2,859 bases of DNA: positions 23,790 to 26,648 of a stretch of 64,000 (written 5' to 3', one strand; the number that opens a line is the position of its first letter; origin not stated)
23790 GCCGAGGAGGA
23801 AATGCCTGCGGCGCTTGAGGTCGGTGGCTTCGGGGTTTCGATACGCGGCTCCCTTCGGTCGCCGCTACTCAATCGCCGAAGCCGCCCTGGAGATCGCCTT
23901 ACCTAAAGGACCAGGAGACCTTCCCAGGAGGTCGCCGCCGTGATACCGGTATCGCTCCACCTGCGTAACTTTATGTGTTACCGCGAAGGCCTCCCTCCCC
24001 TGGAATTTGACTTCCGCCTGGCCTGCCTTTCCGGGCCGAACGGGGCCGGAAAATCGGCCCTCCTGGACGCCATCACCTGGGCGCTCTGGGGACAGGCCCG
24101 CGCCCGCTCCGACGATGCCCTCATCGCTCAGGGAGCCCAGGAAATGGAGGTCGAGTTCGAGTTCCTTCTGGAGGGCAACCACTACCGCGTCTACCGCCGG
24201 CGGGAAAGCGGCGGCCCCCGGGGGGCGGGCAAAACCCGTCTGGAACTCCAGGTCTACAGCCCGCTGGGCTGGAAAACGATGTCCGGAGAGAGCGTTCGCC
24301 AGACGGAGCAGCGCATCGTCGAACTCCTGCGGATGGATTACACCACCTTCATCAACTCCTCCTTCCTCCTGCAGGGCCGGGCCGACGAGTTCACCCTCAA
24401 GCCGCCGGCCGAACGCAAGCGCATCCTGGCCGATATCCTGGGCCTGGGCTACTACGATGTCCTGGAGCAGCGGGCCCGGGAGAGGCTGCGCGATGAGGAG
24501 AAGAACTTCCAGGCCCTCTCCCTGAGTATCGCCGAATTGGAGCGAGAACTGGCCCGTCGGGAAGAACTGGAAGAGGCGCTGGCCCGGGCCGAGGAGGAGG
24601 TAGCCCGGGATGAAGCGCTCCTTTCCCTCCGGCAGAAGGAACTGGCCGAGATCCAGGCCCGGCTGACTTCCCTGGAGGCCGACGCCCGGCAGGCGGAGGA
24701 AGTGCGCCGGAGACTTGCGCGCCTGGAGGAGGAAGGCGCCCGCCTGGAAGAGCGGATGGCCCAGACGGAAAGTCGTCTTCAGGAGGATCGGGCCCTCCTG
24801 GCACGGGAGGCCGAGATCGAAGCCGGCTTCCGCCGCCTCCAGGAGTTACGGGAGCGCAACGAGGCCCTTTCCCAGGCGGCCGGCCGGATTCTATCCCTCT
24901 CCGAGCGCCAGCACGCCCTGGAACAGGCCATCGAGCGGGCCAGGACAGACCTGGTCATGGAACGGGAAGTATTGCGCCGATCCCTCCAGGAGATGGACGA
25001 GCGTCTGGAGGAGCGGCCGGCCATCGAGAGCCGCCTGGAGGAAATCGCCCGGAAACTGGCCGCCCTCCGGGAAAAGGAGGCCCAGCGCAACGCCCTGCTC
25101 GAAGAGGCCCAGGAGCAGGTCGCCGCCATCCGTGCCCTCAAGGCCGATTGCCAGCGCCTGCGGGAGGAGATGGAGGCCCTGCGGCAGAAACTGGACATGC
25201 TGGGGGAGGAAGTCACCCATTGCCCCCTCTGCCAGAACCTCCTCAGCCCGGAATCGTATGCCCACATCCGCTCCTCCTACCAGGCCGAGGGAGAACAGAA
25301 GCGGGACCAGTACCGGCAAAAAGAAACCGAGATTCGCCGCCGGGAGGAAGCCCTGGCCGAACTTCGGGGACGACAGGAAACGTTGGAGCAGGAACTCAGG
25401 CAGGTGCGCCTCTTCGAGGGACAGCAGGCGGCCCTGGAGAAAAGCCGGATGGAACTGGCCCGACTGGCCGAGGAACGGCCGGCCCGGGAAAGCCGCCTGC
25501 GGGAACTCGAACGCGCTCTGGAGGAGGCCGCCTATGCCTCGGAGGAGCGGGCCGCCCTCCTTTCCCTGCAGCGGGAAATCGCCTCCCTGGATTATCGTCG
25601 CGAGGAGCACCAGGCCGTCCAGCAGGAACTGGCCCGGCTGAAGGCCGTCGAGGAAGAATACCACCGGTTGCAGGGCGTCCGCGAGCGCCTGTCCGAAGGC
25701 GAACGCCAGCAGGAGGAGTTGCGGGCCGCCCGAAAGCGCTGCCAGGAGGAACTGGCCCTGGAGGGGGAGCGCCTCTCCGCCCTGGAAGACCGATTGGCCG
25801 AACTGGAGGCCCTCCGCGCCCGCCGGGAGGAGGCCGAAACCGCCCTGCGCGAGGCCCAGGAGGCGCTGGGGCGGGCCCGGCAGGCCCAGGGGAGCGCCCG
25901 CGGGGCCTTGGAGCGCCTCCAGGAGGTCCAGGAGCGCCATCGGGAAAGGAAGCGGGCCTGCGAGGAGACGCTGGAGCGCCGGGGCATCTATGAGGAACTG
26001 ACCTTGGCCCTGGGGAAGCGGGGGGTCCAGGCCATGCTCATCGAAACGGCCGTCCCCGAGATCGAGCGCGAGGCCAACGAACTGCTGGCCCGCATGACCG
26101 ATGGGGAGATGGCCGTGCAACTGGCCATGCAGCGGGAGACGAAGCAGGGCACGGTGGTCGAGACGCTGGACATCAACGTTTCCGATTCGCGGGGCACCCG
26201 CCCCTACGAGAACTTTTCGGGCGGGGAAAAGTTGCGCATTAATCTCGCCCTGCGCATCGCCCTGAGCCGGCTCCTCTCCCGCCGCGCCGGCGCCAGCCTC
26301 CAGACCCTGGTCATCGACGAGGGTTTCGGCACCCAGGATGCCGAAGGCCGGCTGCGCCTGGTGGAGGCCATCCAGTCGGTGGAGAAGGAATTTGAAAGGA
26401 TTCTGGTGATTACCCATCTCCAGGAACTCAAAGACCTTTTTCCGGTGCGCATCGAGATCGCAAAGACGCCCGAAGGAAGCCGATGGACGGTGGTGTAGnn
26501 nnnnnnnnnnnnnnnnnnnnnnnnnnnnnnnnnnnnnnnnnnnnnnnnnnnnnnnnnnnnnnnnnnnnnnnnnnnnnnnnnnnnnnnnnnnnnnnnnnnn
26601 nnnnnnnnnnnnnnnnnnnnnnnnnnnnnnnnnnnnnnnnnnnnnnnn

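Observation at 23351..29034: Orphan SbcC/Rad50-like ATPase operon with a zinc-ribbon gene and two unknown partner proteins, bracketed by a dispersed repeat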

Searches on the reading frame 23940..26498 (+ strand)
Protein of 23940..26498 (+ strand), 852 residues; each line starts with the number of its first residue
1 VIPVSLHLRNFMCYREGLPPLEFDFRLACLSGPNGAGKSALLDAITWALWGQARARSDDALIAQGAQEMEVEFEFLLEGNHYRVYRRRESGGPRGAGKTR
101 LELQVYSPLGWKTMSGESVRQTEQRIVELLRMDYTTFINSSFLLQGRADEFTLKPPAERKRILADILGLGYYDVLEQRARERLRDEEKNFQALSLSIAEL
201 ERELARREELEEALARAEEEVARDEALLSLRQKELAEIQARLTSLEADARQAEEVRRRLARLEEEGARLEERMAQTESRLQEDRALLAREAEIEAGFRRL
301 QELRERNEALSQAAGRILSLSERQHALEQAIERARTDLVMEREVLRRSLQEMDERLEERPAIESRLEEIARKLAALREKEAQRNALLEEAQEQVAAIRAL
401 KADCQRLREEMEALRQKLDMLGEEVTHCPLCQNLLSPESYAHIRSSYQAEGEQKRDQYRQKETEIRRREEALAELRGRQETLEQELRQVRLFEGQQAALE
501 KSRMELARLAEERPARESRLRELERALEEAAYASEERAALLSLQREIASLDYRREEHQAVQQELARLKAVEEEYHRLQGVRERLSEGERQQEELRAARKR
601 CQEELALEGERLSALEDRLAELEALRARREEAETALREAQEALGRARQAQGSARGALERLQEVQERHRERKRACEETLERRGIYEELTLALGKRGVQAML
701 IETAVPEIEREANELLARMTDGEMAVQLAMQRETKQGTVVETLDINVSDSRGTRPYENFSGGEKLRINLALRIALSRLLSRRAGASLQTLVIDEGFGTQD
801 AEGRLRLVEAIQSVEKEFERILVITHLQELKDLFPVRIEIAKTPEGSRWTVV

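Call 3: search_protein_families(library=pfam, proteins=[window:23940-26498:+], max_evalue=0.1)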
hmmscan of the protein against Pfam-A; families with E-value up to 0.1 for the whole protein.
window:23940-26498:+ (852 aa): 9 families
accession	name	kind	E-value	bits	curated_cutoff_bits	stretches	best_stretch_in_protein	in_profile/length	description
PF13476.12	AAA_23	-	4.6e-22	80.1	27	1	5-204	1-200/201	AAA domain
PF02463.25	SMC_N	-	3e-09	37.1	40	1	6-830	5-201/220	RecF/RecN/SMC N terminal domain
PF13558.12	SbcC_Walker_B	-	6.7e-08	33.1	27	1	747-811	21-88/90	SbcC/RAD50-like, Walker B motif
PF13555.12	AAA_29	-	5.7e-06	26.4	27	1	28-56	25-53/61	P-loop containing region of AAA domain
PF13304.12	AAA_21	-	2e-05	25.2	27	1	27-74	1-61/304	AAA domain, putative AbiEii toxin, Type IV TA system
PF00005.33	ABC_tran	-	0.00011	23.2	25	1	28-49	14-35/137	ABC transporter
PF13175.12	AAA_15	-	0.00014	22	32.1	1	5-47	5-45/374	AAA ATPase domain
PF04423.19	Rad50_zn_hook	-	0.002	18.3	24.3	1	408-457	2-51/52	Rad50 zinc hook motif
PF05531.17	NPV_P10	-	0.026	15.5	29.8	0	389-427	22-60/75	Nucleopolyhedrovirus P10 protein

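Call 4: search_protein_families(library=padloc, proteins=[window:23940-26498:+], max_evalue=0.1)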
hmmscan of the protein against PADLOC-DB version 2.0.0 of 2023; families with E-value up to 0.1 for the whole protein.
window:23940-26498:+ (852 aa): 58 families (the best 25 are shown)
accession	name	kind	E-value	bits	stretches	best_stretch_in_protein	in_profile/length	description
PDLC03859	LmuB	-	3.6e-25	87.2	3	21-281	19-317/611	-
PDLC04135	mad3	-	5.6e-17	60.3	2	588-831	114-327/374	mads_3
PDLC03863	LmuB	-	1.6e-10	38.4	2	320-549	204-449/610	-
PDLC03865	LmuB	-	1.9e-10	37.6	3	181-433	276-517/1007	-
PDLC03868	LmuB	-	8.1e-10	35.6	2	178-686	263-746/1035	-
PDLC02726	PbeC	-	2.2e-08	31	1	6-280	6-278/637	PbeC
PDLC00310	PtuA1|PtuA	-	1.2e-07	29.2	1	5-51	5-49/443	AAA ATPase domain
PDLC00278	PtuA1|PtuA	-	3.3e-07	27.9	1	5-54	5-52/436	AAA ATPase domain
PDLC02714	PbeC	-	5.1e-07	26.9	1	27-509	30-499/651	PbeC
PDLC02753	PbeC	-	7.4e-07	25.9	1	4-500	4-495/648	PbeC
PDLC02722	PbeC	-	1.2e-06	25.5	1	34-89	37-99/643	PbeC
PDLC02980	AriA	-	2.9e-06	25.5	1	28-76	2-63/304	-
PDLC04140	mad8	-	1.1e-05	23.2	1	621-825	89-231/314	mads_8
PDLC00519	JetC1|JetC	-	1.5e-05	21.5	1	29-54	27-52/1097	DUF3584 domain; MukB-like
PDLC02743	PbeC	-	1.6e-05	21.8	1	1-274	1-276/622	PbeC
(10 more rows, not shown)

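Call 5: search_protein_families(library=ncbifam, proteins=[window:23940-26498:+], max_evalue=0.1)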
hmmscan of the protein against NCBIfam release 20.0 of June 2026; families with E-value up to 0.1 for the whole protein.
window:23940-26498:+ (852 aa): 39 families (the best 25 are shown)
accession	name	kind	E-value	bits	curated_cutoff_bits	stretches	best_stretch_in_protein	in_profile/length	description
TIGR00618.1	sbcc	subfamily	5.8e-75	253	478.5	2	1-416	1-432/1043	exonuclease subunit SbcC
NF002244.0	PRK01156.1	equivalog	1.2e-50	172.6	847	2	1-392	1-374/895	DNA double-strand break repair ATPase Rad50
NF003034.1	PRK03918.1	equivalog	8e-45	153.1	700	2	7-397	7-374/878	DNA double-strand break repair ATPase Rad50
NF002572.0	PRK02224.1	equivalog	1.2e-34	119.7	1087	2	6-423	6-405/888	DNA double-strand break repair ATPase Rad50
NF041034.1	Rad50_Sulf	equivalog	1.4e-34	119.1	1000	1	6-845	6-862/872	DNA double-strand break repair ATPase Rad50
NF041035.1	Rad50_Halo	equivalog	2.1e-30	105.8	1000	2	6-180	6-172/883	DNA double-strand break repair ATPase Rad50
NF041751.2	sbcc_Staph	equivalog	7.5e-30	103.6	920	2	3-488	3-490/1007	exonuclease subunit SbcC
TIGR02169.1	SMC_prok_A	equivalog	1.8e-22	79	729.4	1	6-489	5-496/1165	chromosome segregation protein SMC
NF045487.1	ASRP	equivalog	2e-16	59.8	300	3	422-605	298-476/593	archaea-specific SMC-related protein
NF007600.2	PRK10246.1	equivalog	8.1e-16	57.2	750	2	730-842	923-1031/1047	exonuclease subunit SbcC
NF041752.4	sbcc_Bac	equivalog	1.4e-14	53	1420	2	615-838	896-1111/1130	exonuclease subunit SbcC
NF045780.1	TrlF_fam_ATP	equivalog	4.1e-12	45.6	350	1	29-413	313-701/944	TrlF family AAA-like ATPase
TIGR02168.1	SMC_prok_B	equivalog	1.9e-10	39.2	567.35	2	178-422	250-497/1181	chromosome segregation protein SMC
NF010068.0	PRK13548.1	equivalog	4.9e-08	32.4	261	2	732-830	111-205/261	heme ABC transporter ATP-binding protein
TIGR00611.2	recf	equivalog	5e-08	32.5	172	1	5-83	3-80/339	DNA replication/repair protein RecF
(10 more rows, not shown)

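Call 44: find_homologous_proteins(query=window:23940-26498:+, max_evalue=1e-20)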
Query window:23940-26498:+ (852 aa): 3175 proteins with E <= 1e-20 among 8000 candidates; the best 120 are listed.
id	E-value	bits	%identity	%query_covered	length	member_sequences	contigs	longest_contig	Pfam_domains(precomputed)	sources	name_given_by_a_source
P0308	0.0e+0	1718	100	100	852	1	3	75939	PF13476.13,PF13558.13,PF13555.13,PF02463.26,PF13304.13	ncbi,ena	ncbi:MAG: AAA family ATPase [Chloroflexia bacterium]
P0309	0.0e+0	1486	87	100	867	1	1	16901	PF13476.13,PF13558.13,PF13555.13,PF02463.26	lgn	-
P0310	0.0e+0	1460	85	100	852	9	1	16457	PF00005.34,PF13476.13,PF13558.13,PF13555.13,PF02463.26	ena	-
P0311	0.0e+0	1459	86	100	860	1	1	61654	PF13476.13,PF13558.13,PF13555.13,PF02463.26,PF04423.20,PF13304.13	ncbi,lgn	-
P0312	0.0e+0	1447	85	100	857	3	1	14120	PF13476.13,PF13558.13,PF13555.13,PF02463.26,PF13304.13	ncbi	-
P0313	0.0e+0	1411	83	100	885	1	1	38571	PF13476.13,PF13558.13,PF13555.13,PF02463.26,PF13304.13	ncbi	-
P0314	0.0e+0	1143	68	100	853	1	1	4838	PF13476.13,PF13558.13,PF02463.26,PF04423.20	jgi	jgi:exonuclease SbcC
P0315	0.0e+0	1116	68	100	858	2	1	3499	PF13476.13,PF13558.13,PF13555.13,PF02463.26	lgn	-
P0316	0.0e+0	1114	67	100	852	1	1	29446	PF13175.13,PF13476.13,PF13558.13,PF13555.13,PF04423.20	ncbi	-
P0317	0.0e+0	1113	68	100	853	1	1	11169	PF13476.13,PF13558.13,PF13555.13,PF02463.26,PF04423.20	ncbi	-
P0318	0.0e+0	1110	68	100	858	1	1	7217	PF13476.13,PF13558.13,PF13555.13,PF02463.26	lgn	-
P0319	0.0e+0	1080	65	100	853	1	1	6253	PF13476.13,PF13558.13,PF13555.13,PF02463.26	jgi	jgi:exonuclease SbcC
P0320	0.0e+0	1076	64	100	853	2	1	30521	PF13476.13,PF13558.13,PF13555.13,PF02463.26,PF04423.20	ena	-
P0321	0.0e+0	1051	64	99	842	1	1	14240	PF13476.13,PF13558.13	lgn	-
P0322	0.0e+0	1049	64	100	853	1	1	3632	PF13476.13,PF13558.13,PF13555.13,PF02463.26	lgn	-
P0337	1.6e-186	640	45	100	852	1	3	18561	PF13476.13,PF13558.13,PF02463.26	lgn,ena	-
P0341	9.9e-186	638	46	100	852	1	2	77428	PF13175.13,PF13476.13,PF13558.13,PF02463.26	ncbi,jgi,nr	ncbi:MAG: SMC family ATPase [Anaerolineae bacterium]|jgi:exonuclease SbcC|nr:SMC family ATPase [Anae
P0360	1.1e-182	628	44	99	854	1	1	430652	PF13476.13,PF13558.13,PF02463.26,PF04423.20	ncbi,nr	ncbi:MAG TPA: SMC family ATPase [Dehalococcoidia bacterium]|nr:SMC family ATPase [Dehalococcoidia ba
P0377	3.5e-180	619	42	100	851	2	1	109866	PF13175.13,PF13476.13,PF13558.13,PF02463.26,PF04423.20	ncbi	-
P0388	2.6e-179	617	43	100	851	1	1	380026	PF13175.13,PF13476.13,PF13558.13,PF02463.26,PF04423.20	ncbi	-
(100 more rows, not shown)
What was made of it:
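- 23940..26498 (+): SbcC/Rad50-type ABC ATPase, 852 aa. It has a complete head, two coiled-coil arms of about 230 aa each, and a CPLC zinc hook at residues 428-431. This is core gene 1 of the conserved pair. A clade at 55-87% identity is followed by a gap to the ~850-aa Chloroflexota-wide homologues at 41-46% (call 44).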

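Call 46: find_encoding_contigs(protein=P0341, flank=5000, max_places=1)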
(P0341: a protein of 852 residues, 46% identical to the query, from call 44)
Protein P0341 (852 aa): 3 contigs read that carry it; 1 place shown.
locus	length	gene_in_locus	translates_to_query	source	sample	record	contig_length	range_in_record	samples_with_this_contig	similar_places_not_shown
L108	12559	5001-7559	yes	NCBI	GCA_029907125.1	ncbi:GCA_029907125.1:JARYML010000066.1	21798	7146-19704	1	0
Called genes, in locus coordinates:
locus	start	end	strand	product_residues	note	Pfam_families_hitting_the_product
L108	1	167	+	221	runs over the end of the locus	PF01656:CbiA, PF10609:ParA, PF13614:AAA_31 (weak)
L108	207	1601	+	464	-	PF02310:B12-binding, PF04055:Radical_SAM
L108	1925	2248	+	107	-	-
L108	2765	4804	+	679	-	PF14890:Intein_splicing, PF01370:Epimerase, PF16363:GDP_Man_Dehyd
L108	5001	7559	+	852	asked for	PF02463:SMC_N (faint), PF13175:AAA_15 (faint), PF13476:AAA_23, PF13558:SbcC_Walker_B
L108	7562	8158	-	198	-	-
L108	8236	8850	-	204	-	PF00300:His_Phos_1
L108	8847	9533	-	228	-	PF00730:HhH-GPD, PF10576:EndIII_4Fe-2S (weak)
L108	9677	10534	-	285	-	PF02645:DegV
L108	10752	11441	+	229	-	PF00583:Acetyltransf_1, PF13673:Acetyltransf_10, PF13508:Acetyltransf_7, PF14542:Acetyltransf_CG (weak)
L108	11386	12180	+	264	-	PF01734:Patatin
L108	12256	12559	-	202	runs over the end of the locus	-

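Call 47: find_encoding_contigs(protein=P0360, flank=5000, max_places=1)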
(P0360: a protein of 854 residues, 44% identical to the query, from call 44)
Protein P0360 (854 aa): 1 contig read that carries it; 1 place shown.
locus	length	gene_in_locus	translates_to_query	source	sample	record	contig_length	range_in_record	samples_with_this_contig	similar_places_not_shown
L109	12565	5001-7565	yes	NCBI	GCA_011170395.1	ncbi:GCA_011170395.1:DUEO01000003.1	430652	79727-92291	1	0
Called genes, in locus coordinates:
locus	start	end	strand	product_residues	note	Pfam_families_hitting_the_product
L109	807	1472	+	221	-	PF19631:Trypco2 (faint)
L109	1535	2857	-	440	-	PF02881:SRP54_N, PF00448:SRP54, PF02978:SRP_SPB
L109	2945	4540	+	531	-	PF12706:Lactamase_B_2 (faint), PF07521:RMMBL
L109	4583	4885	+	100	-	-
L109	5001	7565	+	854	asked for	PF02463:SMC_N (faint), PF13476:AAA_23 (faint), PF04423:Rad50_zn_hook, PF13558:SbcC_Walker_B (weak)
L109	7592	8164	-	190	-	PF01944:SpoIIM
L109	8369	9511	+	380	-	PF02771:Acyl-CoA_dh_N, PF02770:Acyl-CoA_dh_M, PF00441:Acyl-CoA_dh_1, PF08028:Acyl-CoA_dh_2, PF22924:ACOX_C_alpha1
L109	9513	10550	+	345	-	PF00155:Aminotran_1_2, PF01212:Beta_elim_lyase, PF01041:DegT_DnrJ_EryC1 (faint), PF00266:Aminotran_5 (faint)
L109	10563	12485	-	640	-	PF00724:Oxidored_FMN, PF00890:FAD_binding_2 (weak), PF03486:HI0933_like (weak), PF07992:Pyr_redox_2, PF12831:FAD_oxidored, PF13450:NAD_binding_8 (weak), PF13738:Pyr_redox_3, PF00070:Pyr_redox, +6 more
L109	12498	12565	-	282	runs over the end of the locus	PF02548:Pantoate_transf, PF13714:PEP_mutase (weak)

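Call 48: find_encoding_contigs(protein=P0388, flank=5000, max_places=1)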
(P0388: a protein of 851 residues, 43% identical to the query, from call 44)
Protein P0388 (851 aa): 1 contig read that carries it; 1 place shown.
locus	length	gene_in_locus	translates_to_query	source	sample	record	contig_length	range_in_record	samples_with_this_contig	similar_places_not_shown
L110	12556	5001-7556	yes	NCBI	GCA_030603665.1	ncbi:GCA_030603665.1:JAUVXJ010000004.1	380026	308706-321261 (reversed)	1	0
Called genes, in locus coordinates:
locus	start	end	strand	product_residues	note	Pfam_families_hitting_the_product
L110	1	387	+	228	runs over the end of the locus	PF00753:Lactamase_B, PF13483:Lactamase_B_3, PF12706:Lactamase_B_2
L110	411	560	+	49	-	-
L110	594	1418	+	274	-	PF01513:NAD_kinase, PF20143:NAD_kinase_C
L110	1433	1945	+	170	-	-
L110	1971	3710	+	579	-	PF02463:SMC_N, PF13476:AAA_23 (weak), PF13555:AAA_29 (weak), PF13304:AAA_21 (faint)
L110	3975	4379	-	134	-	PF04994:TfoX_C (faint), PF10391:DNA_pol_lambd_f (faint), PF11731:Cdd1 (faint), PF14520:HHH_5 (weak), PF14229:DUF4332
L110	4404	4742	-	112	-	-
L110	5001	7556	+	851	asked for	PF02463:SMC_N (weak), PF13175:AAA_15 (weak), PF13476:AAA_23, PF04423:Rad50_zn_hook, PF13558:SbcC_Walker_B (weak)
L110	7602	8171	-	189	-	-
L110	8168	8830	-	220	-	PF00730:HhH-GPD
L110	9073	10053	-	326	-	PF12911:OppC_N (weak), PF00528:BPD_transp_1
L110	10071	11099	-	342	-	PF19300:BPD_transp_1_N, PF00528:BPD_transp_1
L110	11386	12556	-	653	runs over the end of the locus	PF00496:SBP_bac_5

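Call 50: search_solved_structures(query=window:23940-26498:+, max_evalue=0.00001)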
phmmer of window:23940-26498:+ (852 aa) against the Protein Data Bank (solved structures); distinct sequences matched with E-value up to 0.00001: 22.
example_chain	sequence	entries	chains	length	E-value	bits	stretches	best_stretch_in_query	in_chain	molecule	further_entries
5f3w_B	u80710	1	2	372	1.7e-28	103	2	7-214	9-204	DNA double-strand break repair Rad50 ATPase,DNA double-strand break repair Rad50 ATPase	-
3aux_A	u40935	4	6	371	4.7e-28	101.6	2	7-217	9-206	DNA double-strand break repair rad50 ATPase | DNA double-strand break repair Rad50 ATPase,DNA double-strand break repair Rad50 ATPase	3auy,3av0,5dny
3qf7_A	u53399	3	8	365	6.5e-22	81.2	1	3-189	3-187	Rad50 | Probable DNA double-strand break repair Rad50 ATPase,Probable DNA double-strand break repa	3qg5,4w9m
3tho_A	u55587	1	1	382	3.5e-19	72.2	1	3-189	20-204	Probable DNA double-strand break repair Rad50 ATPase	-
3qku_A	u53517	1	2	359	3.6e-19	72.2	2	9-244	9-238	DNA double-strand break repair rad50 ATPase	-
3qkt_A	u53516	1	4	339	9.9e-19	70.7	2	9-177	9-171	DNA double-strand break repair rad50 ATPase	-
4nck_A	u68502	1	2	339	3.3e-18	69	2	9-177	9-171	DNA double-strand break repair Rad50 ATPase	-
4nch_A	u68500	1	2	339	4.8e-18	68.4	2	9-177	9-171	DNA double-strand break repair Rad50 ATPase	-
4nci_A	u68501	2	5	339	5.2e-18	68.3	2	9-177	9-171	DNA double-strand break repair Rad50 ATPase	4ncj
6s6v_C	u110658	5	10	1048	1.7e-12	50.1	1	728-842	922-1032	Nuclease SbcCD subunit C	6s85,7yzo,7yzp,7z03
5xns_A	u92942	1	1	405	1.3e-09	40.5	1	6-210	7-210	Chromosome partition protein Smc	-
1ii8_A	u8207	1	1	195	1.9e-09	40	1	9-181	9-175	Rad50 ABC-ATPase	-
3qkr_A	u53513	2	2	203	2e-09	39.9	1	9-181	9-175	DNA double-strand break repair rad50 ATPase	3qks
5xei_A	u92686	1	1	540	2.7e-09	39.5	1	6-375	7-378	Chromosome partition protein Smc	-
3qkr_B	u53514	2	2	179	1.3e-08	37.3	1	666-841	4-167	DNA double-strand break repair rad50 ATPase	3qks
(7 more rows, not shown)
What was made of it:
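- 23940..26498 (+): The closest solved relatives are Rad50 heads from M. jannaschii and T. maritima and E. coli SbcC (call 50).
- Closest known: SbcCD / Mre11-Rad50. Same: Its best sequence matches are SbcC/Rad50 models and Rad50 head structures (calls 5, 50).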

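Call 82: find_encoding_contigs(protein=P0337, flank=6000, max_places=1)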
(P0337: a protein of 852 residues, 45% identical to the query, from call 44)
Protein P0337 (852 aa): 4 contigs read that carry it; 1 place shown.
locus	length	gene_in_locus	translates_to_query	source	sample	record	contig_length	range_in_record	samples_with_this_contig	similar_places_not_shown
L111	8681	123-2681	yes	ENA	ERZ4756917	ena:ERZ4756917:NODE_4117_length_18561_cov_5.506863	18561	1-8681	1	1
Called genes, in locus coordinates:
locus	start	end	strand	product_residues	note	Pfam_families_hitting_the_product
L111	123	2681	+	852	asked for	PF02463:SMC_N (faint), PF13476:AAA_23, PF13558:SbcC_Walker_B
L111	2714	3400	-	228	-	PF00730:HhH-GPD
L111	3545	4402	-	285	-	PF02645:DegV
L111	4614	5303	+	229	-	PF00583:Acetyltransf_1, PF13673:Acetyltransf_10 (weak), PF13508:Acetyltransf_7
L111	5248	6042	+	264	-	PF01734:Patatin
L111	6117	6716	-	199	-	-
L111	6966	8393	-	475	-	PF13727:CoA_binding_3, PF01408:GFO_IDH_MocA (faint), PF17836:PglD_N (faint), PF02397:Bac_transf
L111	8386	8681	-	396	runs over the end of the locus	PF13439:Glyco_transf_4, PF13579:Glyco_trans_4_4, PF20706:GT4-conflict, PF00534:Glycos_transf_1, PF13692:Glyco_trans_1_4, PF13524:Glyco_trans_1_2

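Call 83: find_encoding_contigs(protein=P0377, flank=6000, max_places=1)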
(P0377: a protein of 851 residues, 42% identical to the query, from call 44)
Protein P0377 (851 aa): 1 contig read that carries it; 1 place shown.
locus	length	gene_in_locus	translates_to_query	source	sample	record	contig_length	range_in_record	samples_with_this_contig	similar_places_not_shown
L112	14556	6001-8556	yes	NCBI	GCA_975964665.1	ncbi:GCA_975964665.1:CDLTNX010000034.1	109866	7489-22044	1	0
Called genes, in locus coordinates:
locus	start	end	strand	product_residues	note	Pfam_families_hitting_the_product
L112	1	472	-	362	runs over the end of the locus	-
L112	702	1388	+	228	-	PF00753:Lactamase_B (weak), PF13483:Lactamase_B_3, PF12706:Lactamase_B_2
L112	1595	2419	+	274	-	PF01513:NAD_kinase, PF20143:NAD_kinase_C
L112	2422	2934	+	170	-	-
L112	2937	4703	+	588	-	PF02463:SMC_N, PF13476:AAA_23 (faint), PF13555:AAA_29 (faint)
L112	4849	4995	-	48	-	PF18930:DUF5679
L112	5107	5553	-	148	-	PF04994:TfoX_C (faint), PF11731:Cdd1 (faint), PF10391:DNA_pol_lambd_f (faint), PF14520:HHH_5 (faint), PF14229:DUF4332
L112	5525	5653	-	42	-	-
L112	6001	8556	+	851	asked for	PF02463:SMC_N, PF13175:AAA_15 (faint), PF13476:AAA_23, PF04423:Rad50_zn_hook (weak), PF13558:SbcC_Walker_B (weak)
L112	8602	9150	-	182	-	-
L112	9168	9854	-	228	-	PF00730:HhH-GPD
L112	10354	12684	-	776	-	PF02065:Melibiase, PF01055:Glyco_hydro_31_2nd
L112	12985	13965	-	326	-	PF12911:OppC_N, PF00528:BPD_transp_1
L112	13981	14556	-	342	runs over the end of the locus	PF19300:BPD_transp_1_N, PF00528:BPD_transp_1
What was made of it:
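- Distant homologues sit near recN-like and HhH-GPD genes and never beside a Metallophos gene (calls 46-48, 82, 83).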
